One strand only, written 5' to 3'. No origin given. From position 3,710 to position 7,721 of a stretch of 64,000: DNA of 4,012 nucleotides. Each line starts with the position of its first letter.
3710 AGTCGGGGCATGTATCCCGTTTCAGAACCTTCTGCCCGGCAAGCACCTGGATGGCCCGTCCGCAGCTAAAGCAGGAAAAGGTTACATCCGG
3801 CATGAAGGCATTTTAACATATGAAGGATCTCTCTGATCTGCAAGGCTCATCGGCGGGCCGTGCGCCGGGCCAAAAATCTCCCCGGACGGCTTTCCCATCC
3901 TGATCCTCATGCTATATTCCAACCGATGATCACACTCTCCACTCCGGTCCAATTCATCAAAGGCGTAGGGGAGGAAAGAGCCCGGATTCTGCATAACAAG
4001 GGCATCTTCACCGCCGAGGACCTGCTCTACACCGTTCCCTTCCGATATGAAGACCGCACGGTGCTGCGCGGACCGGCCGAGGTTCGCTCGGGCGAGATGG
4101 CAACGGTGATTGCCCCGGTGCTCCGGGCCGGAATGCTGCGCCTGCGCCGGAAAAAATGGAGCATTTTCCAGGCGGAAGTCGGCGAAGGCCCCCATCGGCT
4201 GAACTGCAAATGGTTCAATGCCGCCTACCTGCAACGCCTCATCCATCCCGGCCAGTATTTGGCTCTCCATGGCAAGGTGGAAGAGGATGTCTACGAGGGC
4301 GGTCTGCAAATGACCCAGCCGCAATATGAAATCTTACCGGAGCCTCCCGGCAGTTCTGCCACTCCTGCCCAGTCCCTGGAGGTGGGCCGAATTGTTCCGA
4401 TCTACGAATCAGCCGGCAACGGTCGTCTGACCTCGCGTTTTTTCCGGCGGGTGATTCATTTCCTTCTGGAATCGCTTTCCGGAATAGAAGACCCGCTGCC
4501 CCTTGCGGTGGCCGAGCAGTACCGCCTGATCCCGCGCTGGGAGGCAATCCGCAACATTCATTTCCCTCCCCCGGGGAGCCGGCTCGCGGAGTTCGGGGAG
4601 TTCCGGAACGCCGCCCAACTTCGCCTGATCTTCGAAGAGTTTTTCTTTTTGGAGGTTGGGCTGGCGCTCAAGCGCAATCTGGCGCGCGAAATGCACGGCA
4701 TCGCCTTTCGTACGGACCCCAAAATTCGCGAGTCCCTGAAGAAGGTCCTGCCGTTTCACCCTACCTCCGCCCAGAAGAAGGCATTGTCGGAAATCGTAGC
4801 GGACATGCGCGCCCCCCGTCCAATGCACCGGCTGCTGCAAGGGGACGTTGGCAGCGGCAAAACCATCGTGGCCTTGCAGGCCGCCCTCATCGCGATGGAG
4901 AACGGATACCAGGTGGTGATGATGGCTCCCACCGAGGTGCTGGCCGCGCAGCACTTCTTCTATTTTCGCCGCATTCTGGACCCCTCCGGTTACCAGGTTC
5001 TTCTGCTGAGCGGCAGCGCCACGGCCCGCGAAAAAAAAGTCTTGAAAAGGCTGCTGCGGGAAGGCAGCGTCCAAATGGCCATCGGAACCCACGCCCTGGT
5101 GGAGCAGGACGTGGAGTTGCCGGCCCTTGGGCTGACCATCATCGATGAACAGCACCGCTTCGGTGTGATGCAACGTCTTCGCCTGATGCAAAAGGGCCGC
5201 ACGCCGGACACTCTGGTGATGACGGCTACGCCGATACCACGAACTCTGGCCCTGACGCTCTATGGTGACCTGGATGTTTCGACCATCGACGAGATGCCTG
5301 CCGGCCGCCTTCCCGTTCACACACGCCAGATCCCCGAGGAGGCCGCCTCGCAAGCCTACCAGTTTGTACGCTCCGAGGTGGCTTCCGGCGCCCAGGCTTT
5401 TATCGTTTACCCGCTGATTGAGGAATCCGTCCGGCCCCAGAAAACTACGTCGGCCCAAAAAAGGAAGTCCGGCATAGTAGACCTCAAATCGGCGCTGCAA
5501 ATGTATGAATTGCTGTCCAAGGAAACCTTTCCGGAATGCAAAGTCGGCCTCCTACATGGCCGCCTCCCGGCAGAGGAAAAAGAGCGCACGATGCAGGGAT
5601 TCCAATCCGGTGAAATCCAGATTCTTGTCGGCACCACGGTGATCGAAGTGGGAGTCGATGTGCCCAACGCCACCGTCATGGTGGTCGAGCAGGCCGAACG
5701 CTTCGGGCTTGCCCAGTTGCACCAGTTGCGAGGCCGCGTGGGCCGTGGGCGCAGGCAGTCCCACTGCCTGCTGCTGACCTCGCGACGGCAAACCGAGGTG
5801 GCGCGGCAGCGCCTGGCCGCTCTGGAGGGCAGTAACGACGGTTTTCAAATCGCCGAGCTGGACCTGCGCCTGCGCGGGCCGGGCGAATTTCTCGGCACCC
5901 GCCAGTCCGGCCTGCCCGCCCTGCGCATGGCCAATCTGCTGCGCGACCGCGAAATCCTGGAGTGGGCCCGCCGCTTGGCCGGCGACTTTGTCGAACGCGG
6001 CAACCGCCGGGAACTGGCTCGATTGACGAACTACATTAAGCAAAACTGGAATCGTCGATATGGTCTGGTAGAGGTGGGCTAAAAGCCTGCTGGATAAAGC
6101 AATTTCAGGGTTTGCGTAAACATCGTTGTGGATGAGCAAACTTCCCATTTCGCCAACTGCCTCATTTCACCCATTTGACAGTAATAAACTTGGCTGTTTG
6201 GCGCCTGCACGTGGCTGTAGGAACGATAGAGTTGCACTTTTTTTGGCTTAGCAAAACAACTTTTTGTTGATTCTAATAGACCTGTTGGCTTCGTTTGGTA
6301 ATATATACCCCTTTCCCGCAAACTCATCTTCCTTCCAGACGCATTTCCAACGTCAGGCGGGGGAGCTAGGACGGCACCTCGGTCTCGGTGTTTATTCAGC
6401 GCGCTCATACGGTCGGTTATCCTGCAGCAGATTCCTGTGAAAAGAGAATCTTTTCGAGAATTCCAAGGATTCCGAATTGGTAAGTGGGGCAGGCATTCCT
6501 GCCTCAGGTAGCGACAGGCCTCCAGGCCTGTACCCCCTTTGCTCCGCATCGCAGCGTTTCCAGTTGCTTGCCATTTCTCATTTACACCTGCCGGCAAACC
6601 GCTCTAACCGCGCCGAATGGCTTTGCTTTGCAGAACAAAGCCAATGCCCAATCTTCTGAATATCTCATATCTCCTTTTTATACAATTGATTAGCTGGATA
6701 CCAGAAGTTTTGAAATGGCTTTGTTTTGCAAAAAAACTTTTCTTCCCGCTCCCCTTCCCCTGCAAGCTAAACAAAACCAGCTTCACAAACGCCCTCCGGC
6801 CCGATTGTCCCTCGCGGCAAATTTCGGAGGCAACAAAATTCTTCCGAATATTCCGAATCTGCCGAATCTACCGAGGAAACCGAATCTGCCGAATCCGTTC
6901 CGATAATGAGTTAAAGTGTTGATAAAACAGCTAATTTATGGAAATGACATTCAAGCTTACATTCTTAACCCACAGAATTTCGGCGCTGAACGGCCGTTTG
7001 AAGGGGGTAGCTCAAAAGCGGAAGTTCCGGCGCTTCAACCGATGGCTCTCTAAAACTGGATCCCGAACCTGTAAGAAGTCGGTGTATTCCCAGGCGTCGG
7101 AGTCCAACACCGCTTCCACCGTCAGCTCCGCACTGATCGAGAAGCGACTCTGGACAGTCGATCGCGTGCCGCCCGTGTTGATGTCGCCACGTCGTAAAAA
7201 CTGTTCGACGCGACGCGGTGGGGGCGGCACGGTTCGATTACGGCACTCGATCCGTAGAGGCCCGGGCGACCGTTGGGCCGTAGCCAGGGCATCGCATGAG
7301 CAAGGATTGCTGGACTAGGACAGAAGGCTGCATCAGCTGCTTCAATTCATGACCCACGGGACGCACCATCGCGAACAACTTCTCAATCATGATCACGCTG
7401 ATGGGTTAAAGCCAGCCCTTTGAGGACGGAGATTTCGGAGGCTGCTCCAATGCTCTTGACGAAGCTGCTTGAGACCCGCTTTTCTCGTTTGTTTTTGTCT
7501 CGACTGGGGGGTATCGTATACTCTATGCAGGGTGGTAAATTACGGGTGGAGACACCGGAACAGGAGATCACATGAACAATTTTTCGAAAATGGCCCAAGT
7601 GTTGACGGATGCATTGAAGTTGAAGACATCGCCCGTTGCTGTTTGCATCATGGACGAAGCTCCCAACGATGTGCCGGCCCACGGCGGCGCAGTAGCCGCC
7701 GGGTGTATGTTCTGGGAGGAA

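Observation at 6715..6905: Repeated element with internal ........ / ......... tandem units, copy A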

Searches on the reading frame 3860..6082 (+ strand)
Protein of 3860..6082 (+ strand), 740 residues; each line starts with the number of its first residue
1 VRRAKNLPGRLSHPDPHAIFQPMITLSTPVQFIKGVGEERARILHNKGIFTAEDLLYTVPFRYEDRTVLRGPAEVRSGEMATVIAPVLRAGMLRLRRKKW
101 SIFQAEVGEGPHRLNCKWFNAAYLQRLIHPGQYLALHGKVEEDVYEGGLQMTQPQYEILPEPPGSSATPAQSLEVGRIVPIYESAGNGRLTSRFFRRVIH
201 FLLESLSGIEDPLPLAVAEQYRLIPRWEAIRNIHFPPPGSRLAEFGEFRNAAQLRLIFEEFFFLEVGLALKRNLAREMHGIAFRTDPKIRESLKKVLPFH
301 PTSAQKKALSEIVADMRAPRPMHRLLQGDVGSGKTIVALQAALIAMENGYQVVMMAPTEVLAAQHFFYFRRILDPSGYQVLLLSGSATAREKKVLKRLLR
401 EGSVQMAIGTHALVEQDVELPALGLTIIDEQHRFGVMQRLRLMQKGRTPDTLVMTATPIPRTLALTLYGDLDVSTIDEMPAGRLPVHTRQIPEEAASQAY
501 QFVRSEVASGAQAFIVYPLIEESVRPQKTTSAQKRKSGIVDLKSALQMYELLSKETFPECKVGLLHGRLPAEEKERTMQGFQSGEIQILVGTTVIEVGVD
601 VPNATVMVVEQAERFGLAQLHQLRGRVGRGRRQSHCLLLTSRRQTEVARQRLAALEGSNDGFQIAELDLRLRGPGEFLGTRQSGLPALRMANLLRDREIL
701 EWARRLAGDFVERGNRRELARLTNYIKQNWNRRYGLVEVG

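Call 16: search_protein_families(library=pfam, proteins=[window:3860-6082:+])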
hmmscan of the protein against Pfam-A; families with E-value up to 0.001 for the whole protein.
window:3860-6082:+ (740 aa): 9 families
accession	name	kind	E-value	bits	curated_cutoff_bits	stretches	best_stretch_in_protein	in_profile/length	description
PF00270.35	DEAD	-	1.8e-21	77.1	26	1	303-463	2-164/167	DEAD/DEAH box helicase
PF00271.37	Helicase_C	-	1.7e-20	73.7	23.5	1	543-629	25-108/110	Helicase conserved C-terminal domain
PF17191.10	RecG_wedge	-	2.8e-15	56.7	23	1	29-169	1-138/162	RecG wedge domain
PF19833.4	RecG_dom3_C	-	5.6e-14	52.4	26.8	1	659-718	2-62/87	ATP-dependent DNA helicase RecG, domain 3, C-terminal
PF04851.21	ResIII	-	6e-10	39.7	22.5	1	300-458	3-162/164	Type III restriction enzyme, res subunit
PF22590.2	Cas3-like_C_2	-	4.4e-07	30.6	27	1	543-632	13-106/106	CRISPR-associated nuclease/helicase Cas3, C-terminal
PF13604.12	AAA_30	-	1.8e-05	25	27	1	304-443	5-109/191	AAA domain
PF22232.2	TraI_hel_assoc_N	-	0.00011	23.2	27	0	375-447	21-89/99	TraI helicase-associated ssDNA bd, N-terminal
PF25199.1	nSTAND_NTPase5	-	0.00038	20.8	34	0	307-384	27-102/145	Novel STAND NTPase 5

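Call 22: find_homologous_proteins(query=window:3860-6082:+, max_evalue=1e-50)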
Query window:3860-6082:+ (740 aa): 8000 proteins with E <= 1e-50 among 8000 candidates; the best 120 are listed.
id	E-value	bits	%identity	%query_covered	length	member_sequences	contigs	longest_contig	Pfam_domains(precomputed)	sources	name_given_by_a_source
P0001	0.0e+0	1584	99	97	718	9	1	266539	PF00270.36,PF13604.13,PF17191.11,PF00271.38,PF22590.3,PF19833.5,PF04851.22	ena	-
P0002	0.0e+0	1502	95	97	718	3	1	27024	PF00270.36,PF17191.11,PF00271.38,PF22590.3,PF19833.5,PF04851.22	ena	-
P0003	0.0e+0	1420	88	97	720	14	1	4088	PF00270.36,PF17191.11,PF00271.38,PF22590.3,PF19833.5,PF04851.22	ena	-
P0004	0.0e+0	1238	88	85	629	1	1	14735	PF00270.36,PF00271.38,PF22590.3,PF19833.5,PF04851.22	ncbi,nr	ncbi:MAG: ATP-dependent DNA helicase RecG, partial [Acidobacteria bacterium]|nr:ATP-dependent DNA he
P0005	0.0e+0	1231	78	97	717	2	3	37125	PF00270.36,PF17191.11,PF00271.38,PF22590.3,PF19833.5,PF04851.22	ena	-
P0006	0.0e+0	1216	73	98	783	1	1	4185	PF00270.36,PF17191.11,PF00271.38,PF22590.3,PF19833.5,PF04851.22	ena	-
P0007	0.0e+0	1191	75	97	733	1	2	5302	PF00270.36,PF17191.11,PF00271.38,PF22590.3,PF19833.5,PF04851.22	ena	-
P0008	0.0e+0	1188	74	97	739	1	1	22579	PF00270.36,PF17191.11,PF00271.38,PF22590.3,PF19833.5,PF04851.22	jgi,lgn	-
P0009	0.0e+0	1183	75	97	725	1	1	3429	PF00270.36,PF17191.11,PF00271.38,PF22590.3,PF19833.5,PF04851.22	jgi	jgi:ATP-dependent DNA helicase RecG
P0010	0.0e+0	1176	74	97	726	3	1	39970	PF00270.36,PF17191.11,PF00271.38,PF22590.3,PF19833.5,PF04851.22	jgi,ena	-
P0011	0.0e+0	1171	76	97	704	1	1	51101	PF00270.36,PF17191.11,PF00271.38,PF22590.3,PF19833.5,PF04851.22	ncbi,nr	ncbi:MAG: ATP-dependent DNA helicase RecG [Acidobacteria bacterium]|nr:ATP-dependent DNA helicase Re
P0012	0.0e+0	1168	74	97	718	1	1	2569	PF00270.36,PF17191.11,PF00271.38,PF22590.3,PF19833.5,PF04851.22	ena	-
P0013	0.0e+0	1166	73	97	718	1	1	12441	PF00270.36,PF17191.11,PF00271.38,PF22590.3,PF19833.5,PF04851.22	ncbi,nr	ncbi:MAG: ATP-dependent DNA helicase RecG [Acidobacteria bacterium]|nr:ATP-dependent DNA helicase Re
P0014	0.0e+0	1164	74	97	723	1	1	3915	PF00270.36,PF17191.11,PF00271.38,PF22590.3,PF19833.5,PF04851.22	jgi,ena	-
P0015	0.0e+0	1163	73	97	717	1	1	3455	PF00270.36,PF13604.13,PF17191.11,PF00271.38,PF01336.32,PF22590.3,PF19833.5,PF04851.22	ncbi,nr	ncbi:MAG: ATP-dependent DNA helicase RecG [Acidobacteria bacterium]|nr:ATP-dependent DNA helicase Re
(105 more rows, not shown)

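Call 23: find_encoding_contigs(protein=P0002, flank=10000, max_places=3)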
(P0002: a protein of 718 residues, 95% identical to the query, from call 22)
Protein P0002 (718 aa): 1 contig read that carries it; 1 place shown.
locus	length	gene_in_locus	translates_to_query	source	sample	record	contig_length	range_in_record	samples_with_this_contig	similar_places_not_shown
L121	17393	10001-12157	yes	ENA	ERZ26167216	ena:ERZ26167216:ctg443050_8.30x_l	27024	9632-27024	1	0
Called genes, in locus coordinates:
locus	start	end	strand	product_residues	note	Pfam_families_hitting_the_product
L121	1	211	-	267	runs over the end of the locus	PF04784:DUF547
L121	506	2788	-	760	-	PF19838:LptD_2 (weak), PF04453:LptD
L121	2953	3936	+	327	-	PF06271:RDD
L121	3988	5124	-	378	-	-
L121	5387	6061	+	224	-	PF00834:Ribul_P_3_epim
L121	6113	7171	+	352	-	PF13174:TPR_6 (faint), PF13432:TPR_16 (faint), PF13512:TPR_18 (faint), PF13525:YfiO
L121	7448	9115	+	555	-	PF00072:Response_reg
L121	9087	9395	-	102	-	-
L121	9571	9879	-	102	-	-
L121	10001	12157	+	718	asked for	PF17191:RecG_wedge, PF00270:DEAD, PF04851:ResIII, PF00271:Helicase_C, PF22590:Cas3-like_C_2 (weak), PF19833:RecG_dom3_C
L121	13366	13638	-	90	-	PF18135:Type_ISP_C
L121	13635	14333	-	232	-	PF18135:Type_ISP_C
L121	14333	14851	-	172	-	-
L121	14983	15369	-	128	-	PF18135:Type_ISP_C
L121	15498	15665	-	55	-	-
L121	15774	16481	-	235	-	-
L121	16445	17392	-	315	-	?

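Call 24: find_encoding_contigs(protein=P0005, flank=10000, max_places=3)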
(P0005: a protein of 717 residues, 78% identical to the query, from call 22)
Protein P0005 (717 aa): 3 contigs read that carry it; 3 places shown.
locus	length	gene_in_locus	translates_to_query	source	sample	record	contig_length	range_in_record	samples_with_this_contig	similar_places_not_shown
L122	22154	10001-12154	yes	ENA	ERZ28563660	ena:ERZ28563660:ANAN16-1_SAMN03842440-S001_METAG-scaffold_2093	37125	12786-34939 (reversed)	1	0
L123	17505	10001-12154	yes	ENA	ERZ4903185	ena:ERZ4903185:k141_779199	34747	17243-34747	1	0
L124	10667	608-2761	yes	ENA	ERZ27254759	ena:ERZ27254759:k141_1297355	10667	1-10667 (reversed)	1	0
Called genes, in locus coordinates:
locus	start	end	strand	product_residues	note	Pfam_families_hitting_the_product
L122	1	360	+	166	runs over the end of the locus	PF22811:Zn_ribbon_NrdR, PF03477:ATP-cone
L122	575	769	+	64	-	-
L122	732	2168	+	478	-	PF02812:ELFV_dehydrog_N, PF00208:ELFV_dehydrog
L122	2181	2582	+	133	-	PF22751:DUF488-N3a, PF22752:DUF488-N3i, PF04343:DUF488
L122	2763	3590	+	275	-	PF04773:FecR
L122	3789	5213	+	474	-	PF01029:NusB, PF22458:RsmF-B_ferredox, PF01189:Methyltr_RsmB-F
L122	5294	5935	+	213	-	-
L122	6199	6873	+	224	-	PF00834:Ribul_P_3_epim, PF00215:OMPdecase (weak)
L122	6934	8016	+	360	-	PF13512:TPR_18 (weak), PF13525:YfiO, PF13174:TPR_6 (faint)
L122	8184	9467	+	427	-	PF00072:Response_reg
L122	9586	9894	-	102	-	-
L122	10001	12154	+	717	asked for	PF17191:RecG_wedge, PF00270:DEAD, PF04851:ResIII, PF00271:Helicase_C, PF22590:Cas3-like_C_2 (faint), PF19833:RecG_dom3_C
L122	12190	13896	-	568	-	PF00593:TonB_dep_Rec_b-barrel (weak), PF25183:OMP_b-brl_4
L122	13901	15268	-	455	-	-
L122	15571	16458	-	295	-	PF16881:LIAS_N, PF04055:Radical_SAM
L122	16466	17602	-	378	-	PF00899:ThiF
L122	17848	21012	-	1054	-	PF00873:ACR_tran, PF03176:MMPL (weak)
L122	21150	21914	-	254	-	PF25954:Beta-barrel_RND_2, PF25967:RND-MFP_C (faint), PF25975:CzcB_C (weak), PF25989:YknX_C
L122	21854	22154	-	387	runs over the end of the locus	-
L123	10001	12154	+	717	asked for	PF17191:RecG_wedge, PF00270:DEAD, PF04851:ResIII, PF00271:Helicase_C, PF22590:Cas3-like_C_2 (faint), PF19833:RecG_dom3_C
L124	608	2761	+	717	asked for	PF17191:RecG_wedge, PF00270:DEAD, PF04851:ResIII, PF00271:Helicase_C, PF22590:Cas3-like_C_2 (faint), PF19833:RecG_dom3_C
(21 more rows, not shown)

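Call 25: find_encoding_contigs(protein=P0004, flank=10000, max_places=3)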
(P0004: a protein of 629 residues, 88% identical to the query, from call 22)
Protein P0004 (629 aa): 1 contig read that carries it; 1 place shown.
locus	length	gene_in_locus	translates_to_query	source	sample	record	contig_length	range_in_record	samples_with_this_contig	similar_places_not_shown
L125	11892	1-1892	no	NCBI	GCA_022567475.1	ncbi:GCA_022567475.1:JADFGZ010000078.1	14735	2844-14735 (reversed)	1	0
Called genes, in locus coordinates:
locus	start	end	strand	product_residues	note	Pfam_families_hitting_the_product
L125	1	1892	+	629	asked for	PF00270:DEAD, PF04851:ResIII, PF00271:Helicase_C, PF22590:Cas3-like_C_2 (weak), PF19833:RecG_dom3_C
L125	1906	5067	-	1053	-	PF13620:CarboxypepD_reg, PF13715:CarbopepD_reg_2 (weak), PF25183:OMP_b-brl_4, PF00593:TonB_dep_Rec_b-barrel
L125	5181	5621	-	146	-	PF12773:DZR (faint)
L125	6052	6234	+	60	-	-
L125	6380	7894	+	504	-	PF01171:ATP_bind_3, PF11734:TilS_C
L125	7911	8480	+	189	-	PF00156:Pribosyltran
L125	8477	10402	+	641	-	PF06480:FtsH_ext, PF00004:AAA, PF17862:AAA_lid_3, PF01434:Peptidase_M41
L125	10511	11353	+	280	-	PF00809:Pterin_bind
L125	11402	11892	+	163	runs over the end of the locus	-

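Call 35: find_encoding_contigs(protein=P0003, flank=10000, max_places=6)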
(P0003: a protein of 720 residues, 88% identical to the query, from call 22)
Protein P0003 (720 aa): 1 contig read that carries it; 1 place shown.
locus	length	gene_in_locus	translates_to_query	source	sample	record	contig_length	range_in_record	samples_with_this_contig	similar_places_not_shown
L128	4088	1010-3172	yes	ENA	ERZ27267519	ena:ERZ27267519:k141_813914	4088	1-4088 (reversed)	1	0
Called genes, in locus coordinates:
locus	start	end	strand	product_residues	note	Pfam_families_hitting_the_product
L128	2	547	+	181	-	?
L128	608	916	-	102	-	-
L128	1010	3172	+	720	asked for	PF17191:RecG_wedge, PF00270:DEAD, PF04851:ResIII, PF00271:Helicase_C, PF22590:Cas3-like_C_2 (weak), PF19833:RecG_dom3_C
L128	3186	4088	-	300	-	?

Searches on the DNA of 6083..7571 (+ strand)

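Call 18: search_rna_families(source=window, start=6083, end=7571, threshold=evalue, max_evalue=10)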
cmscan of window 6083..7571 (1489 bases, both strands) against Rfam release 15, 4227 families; matches with E-value up to 10: 4.
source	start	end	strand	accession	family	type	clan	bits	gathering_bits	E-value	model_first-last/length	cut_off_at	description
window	6897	6977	+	RF01161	SNORD5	Gene; snRNA; snoRNA; CD-box;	-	19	55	4.4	1-72/72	no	Small nucleolar RNA SNORD5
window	6622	6737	-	RF04241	mir-5014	Gene; miRNA;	-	16.9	101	3.6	1-123/123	no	mir-5014 microRNA precursor family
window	7160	7238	+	RF03439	mir-1791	Gene; miRNA;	-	16.9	75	4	1-80/80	no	mir-1791 microRNA precursor family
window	6506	6581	-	RF03167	c-di-GMP-I-GGC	Cis-reg; riboswitch;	CL00126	13.2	59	7.5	1-80/80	no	c-di-GMP-I-GGC riboswitch aptamer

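Call 54: search_dna_similar(query=window:6504-6915:+, collection=plasmids, mode=distant, max_evalue=0.01)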
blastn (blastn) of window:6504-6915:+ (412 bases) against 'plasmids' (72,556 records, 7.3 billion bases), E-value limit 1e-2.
No match.

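Call 55: search_dna_similar(query=window:6504-6915:+, collection=phages, mode=distant, max_evalue=0.01)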
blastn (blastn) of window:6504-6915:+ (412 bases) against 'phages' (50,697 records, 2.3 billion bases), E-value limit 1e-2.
No match.
